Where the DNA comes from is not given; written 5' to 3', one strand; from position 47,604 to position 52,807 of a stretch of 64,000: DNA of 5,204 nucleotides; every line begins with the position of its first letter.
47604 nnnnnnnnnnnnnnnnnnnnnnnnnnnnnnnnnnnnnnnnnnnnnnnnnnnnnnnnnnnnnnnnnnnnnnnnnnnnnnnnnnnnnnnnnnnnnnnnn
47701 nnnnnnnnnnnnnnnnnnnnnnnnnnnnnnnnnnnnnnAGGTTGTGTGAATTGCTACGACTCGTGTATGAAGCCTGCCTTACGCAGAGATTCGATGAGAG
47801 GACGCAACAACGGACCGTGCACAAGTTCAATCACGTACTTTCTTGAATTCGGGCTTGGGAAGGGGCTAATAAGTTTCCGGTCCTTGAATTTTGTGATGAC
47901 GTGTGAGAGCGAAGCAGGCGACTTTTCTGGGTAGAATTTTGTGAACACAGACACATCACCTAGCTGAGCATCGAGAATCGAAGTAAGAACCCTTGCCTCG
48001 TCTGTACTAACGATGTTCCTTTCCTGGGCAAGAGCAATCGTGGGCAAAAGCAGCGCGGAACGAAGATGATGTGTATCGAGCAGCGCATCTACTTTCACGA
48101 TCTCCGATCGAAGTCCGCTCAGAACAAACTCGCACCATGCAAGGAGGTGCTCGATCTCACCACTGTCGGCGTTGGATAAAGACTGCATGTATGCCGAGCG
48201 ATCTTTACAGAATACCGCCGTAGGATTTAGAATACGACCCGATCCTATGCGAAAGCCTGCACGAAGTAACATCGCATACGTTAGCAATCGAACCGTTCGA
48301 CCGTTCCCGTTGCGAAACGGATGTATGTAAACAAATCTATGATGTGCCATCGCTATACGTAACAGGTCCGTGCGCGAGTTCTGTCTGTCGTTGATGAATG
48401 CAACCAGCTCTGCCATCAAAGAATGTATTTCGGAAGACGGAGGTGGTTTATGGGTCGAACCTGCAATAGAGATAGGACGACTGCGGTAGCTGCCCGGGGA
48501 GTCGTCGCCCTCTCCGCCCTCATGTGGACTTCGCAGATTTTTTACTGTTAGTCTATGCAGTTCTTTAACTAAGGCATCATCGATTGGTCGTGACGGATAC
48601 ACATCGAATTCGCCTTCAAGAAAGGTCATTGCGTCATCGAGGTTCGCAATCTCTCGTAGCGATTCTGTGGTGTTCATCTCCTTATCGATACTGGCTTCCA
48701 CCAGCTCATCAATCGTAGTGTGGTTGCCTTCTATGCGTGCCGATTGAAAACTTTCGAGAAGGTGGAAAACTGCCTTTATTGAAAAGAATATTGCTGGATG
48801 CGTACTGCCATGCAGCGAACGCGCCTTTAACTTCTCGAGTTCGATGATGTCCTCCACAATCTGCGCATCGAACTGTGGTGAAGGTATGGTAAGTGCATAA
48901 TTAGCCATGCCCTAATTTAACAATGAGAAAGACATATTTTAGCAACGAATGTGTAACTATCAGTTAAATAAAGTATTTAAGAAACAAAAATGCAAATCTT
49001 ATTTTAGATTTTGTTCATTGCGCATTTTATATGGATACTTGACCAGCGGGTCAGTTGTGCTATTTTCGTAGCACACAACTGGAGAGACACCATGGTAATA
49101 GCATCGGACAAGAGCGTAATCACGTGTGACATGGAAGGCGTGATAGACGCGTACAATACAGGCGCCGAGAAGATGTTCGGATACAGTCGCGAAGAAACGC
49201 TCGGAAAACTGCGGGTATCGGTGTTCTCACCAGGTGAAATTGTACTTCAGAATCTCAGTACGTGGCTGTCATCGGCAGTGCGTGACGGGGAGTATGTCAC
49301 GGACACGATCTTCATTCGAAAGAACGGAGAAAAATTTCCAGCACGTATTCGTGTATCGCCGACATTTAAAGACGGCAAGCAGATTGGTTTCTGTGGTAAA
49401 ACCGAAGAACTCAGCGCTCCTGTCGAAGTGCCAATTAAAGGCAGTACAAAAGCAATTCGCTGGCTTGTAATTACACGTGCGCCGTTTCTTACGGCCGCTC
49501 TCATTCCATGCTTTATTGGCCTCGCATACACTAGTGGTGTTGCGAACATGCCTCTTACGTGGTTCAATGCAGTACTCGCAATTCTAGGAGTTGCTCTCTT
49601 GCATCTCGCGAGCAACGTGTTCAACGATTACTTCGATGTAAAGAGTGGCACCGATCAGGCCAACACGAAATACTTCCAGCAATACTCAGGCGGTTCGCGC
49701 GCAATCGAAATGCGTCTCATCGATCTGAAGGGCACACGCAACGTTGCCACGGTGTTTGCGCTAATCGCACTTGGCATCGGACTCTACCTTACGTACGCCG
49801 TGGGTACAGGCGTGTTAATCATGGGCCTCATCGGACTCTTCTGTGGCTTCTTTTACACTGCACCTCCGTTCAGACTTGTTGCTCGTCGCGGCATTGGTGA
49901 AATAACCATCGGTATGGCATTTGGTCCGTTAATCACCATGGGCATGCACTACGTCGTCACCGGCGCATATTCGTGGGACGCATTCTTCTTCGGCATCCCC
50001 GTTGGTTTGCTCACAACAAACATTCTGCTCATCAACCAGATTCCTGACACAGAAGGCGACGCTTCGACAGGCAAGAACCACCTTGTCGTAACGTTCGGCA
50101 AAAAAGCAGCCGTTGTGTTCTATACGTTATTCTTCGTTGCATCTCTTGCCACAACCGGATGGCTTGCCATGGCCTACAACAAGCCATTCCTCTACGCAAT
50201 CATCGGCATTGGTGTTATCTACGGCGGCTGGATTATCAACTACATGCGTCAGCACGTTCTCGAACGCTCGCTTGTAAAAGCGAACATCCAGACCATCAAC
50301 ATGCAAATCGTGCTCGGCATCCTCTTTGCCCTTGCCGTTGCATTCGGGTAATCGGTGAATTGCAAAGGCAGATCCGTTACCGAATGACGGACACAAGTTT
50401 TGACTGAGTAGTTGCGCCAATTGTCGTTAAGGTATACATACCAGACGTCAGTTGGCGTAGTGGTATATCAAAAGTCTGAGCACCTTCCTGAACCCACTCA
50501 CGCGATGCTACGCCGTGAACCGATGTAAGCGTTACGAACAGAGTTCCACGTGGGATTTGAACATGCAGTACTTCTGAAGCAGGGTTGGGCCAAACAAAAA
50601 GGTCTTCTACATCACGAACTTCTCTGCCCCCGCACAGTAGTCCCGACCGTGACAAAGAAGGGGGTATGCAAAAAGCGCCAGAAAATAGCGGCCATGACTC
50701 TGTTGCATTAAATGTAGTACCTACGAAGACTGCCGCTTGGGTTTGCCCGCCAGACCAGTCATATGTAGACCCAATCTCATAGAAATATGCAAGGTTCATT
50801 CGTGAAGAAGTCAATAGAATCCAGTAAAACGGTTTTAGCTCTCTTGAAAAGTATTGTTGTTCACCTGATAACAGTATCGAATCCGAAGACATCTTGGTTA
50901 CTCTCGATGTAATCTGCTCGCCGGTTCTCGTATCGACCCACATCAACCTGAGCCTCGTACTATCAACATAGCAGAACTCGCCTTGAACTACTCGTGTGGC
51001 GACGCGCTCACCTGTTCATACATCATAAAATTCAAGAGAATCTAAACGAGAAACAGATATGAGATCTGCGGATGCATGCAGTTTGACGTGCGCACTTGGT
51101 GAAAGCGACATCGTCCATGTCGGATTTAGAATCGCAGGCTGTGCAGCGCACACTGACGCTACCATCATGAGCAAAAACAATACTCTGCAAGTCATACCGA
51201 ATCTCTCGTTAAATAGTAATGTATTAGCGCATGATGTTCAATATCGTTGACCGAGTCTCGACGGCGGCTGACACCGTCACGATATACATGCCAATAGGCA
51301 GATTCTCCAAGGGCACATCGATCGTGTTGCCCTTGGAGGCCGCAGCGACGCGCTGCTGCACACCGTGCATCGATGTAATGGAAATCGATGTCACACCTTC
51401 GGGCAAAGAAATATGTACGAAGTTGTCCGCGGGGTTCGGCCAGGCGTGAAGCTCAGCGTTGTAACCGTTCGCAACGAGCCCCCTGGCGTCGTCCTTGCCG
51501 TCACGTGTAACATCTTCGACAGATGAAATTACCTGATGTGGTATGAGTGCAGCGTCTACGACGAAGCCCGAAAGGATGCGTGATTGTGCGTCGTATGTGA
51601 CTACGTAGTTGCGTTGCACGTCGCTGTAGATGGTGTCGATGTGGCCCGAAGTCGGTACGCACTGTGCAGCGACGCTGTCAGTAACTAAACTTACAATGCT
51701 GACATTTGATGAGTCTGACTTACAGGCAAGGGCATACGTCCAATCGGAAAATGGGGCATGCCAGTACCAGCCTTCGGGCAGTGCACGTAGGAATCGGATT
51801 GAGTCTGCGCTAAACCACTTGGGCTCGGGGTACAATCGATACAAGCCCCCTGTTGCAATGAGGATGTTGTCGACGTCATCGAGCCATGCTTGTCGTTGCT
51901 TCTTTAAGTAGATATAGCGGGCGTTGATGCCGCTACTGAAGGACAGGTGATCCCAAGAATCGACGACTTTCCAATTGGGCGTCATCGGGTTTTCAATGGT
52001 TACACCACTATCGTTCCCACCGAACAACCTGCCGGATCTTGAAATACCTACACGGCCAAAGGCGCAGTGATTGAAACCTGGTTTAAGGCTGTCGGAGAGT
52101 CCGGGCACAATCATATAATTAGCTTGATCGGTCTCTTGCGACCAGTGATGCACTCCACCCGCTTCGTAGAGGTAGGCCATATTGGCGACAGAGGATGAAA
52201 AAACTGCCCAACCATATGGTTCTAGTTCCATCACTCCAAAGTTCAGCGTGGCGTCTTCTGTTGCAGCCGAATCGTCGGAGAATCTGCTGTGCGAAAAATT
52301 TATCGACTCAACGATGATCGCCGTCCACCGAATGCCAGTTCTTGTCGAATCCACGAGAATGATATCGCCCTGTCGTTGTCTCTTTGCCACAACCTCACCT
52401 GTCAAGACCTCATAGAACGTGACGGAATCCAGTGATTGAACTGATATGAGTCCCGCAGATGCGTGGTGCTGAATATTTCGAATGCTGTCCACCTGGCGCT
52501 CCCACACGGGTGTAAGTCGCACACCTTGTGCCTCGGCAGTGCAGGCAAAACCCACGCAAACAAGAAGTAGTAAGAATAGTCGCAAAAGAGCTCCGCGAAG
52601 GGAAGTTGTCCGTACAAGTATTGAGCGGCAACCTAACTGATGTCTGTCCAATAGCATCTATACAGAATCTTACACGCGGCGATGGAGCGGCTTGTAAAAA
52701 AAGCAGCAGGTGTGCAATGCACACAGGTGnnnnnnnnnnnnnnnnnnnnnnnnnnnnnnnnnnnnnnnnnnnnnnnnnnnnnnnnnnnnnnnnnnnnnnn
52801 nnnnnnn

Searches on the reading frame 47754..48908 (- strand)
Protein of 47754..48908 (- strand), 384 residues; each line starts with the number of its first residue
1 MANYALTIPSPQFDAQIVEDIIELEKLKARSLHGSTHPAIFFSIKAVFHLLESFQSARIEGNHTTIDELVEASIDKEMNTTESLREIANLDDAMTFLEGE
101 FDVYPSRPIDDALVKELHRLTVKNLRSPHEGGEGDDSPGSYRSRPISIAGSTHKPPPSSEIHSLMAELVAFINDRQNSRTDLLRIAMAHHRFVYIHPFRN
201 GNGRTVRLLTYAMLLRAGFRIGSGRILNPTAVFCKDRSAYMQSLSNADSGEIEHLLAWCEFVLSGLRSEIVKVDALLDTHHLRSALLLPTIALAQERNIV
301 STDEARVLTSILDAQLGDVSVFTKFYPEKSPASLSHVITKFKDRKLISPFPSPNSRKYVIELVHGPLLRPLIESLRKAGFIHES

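Call 10: search_protein_families(library=pfam, proteins=[window:47754-48908:-], max_evalue=0.001)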
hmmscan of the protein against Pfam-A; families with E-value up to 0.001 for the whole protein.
window:47754-48908:- (384 aa): 2 families
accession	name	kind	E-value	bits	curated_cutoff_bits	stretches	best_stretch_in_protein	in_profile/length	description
PF02661.23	Fic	-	4.2e-19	69.6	24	1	109-214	2-93/93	Fic/DOC family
PF13784.11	Fic_N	-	1.2e-06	28.9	26.7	1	48-95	31-78/82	Fic/DOC family N-terminal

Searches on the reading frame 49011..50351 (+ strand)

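Call 10: search_protein_families(library=pfam, proteins=[window:49011-50351:+], max_evalue=0.001)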
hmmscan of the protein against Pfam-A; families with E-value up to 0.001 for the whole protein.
window:49011-50351:+ (446 aa): 4 families
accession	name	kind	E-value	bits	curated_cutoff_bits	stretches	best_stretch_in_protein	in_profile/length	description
PF01040.23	UbiA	-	6.8e-33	114.4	34.2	1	163-415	1-235/250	UbiA prenyltransferase family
PF13426.13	PAS_9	-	5.7e-11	43.1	27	1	35-126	3-92/103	PAS domain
PF08448.16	PAS_4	-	6.3e-07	30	23.1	1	34-131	6-102/110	PAS fold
PF00989.32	PAS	-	1.4e-05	25.5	22.6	1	28-129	6-108/113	PAS fold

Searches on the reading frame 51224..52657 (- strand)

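Call 31: search_protein_families(library=pfam, proteins=[window:51224-52657:-], max_evalue=0.00001)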
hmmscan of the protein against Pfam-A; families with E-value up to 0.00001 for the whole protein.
window:51224-52657:- (477 aa): 1 family
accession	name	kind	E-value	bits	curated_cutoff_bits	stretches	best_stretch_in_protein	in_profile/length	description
PF18962.6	Por_Secre_tail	-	2e-07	31.6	27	1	406-466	2-66/75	Secretion system C-terminal sorting domain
